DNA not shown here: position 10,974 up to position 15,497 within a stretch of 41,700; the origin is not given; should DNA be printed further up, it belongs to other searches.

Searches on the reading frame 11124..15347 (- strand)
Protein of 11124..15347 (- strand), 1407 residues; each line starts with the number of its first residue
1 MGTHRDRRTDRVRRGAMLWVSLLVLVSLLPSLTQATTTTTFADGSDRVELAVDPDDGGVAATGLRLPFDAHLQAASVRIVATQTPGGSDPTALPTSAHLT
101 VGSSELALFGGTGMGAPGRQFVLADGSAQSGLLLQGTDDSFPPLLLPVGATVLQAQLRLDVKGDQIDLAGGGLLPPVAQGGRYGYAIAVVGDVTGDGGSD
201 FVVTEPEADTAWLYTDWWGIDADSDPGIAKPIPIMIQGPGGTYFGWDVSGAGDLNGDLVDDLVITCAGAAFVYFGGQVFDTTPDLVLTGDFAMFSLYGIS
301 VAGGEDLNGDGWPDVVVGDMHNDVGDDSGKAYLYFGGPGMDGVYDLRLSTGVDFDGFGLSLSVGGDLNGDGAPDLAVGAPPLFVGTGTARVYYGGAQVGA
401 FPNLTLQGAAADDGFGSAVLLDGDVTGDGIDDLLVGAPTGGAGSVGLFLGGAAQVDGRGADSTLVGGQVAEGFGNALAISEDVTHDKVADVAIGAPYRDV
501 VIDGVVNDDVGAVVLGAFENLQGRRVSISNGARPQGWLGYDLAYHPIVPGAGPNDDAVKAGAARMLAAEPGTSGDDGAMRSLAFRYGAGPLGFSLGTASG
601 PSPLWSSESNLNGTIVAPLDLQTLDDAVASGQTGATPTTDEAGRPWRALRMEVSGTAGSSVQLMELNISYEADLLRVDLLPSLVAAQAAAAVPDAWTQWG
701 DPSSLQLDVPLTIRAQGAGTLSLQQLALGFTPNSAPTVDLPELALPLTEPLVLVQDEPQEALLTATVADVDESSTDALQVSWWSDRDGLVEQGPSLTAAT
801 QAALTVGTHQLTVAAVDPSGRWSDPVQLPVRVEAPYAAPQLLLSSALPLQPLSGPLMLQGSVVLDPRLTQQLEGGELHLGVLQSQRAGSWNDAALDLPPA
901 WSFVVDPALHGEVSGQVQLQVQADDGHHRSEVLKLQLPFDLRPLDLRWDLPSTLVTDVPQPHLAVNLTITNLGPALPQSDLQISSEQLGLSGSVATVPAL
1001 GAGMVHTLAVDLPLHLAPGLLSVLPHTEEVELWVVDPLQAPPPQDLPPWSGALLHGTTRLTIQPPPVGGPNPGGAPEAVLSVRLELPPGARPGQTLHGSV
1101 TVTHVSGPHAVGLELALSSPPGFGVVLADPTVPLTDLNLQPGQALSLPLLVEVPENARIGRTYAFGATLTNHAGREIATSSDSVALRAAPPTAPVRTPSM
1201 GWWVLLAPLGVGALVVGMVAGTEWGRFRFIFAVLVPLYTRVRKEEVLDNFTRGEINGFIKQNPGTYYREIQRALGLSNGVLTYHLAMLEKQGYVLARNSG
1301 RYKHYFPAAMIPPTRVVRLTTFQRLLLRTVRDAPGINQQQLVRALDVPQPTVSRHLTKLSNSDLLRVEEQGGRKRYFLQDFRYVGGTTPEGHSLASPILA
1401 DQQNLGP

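Call 12: search_protein_families(library=pfam, proteins=[window:11124-15347:-], max_evalue=0.001)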
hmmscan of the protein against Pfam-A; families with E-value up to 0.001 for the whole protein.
window:11124-15347:- (1407 aa): 9 families
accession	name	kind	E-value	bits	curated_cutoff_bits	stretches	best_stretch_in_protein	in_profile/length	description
PF01839.29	FG-GAP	-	4.4e-21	74.8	22.1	3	357-392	1-35/37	FG-GAP repeat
PF24266.1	HTH_HVO_0163_N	-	1.5e-16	60.7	31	2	1251-1309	3-61/70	HVO_0163, N-terminal HTH domain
PF13412.12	HTH_24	-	1e-13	51.1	21.9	2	1259-1294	12-47/48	Winged helix-turn-helix DNA-binding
PF12802.13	MarR_2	-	4.5e-11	43.2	27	1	1323-1375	7-60/61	MarR family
PF01022.26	HTH_5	-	3.4e-10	40.1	22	1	1340-1365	20-45/47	Bacterial regulatory protein, arsR family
PF01047.28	MarR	-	7.5e-10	39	24.6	1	1323-1367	5-49/59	MarR family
PF12840.13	HTH_20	-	9e-10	38.8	27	1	1338-1368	21-51/51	Helix-turn-helix domain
PF13517.12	FG-GAP_3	-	2.6e-06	28.4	26.9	1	306-377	1-61/61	FG-GAP-like repeat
PF09339.16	HTH_IclR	-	3.7e-06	27.1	22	0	1326-1367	8-50/52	IclR helix-turn-helix domain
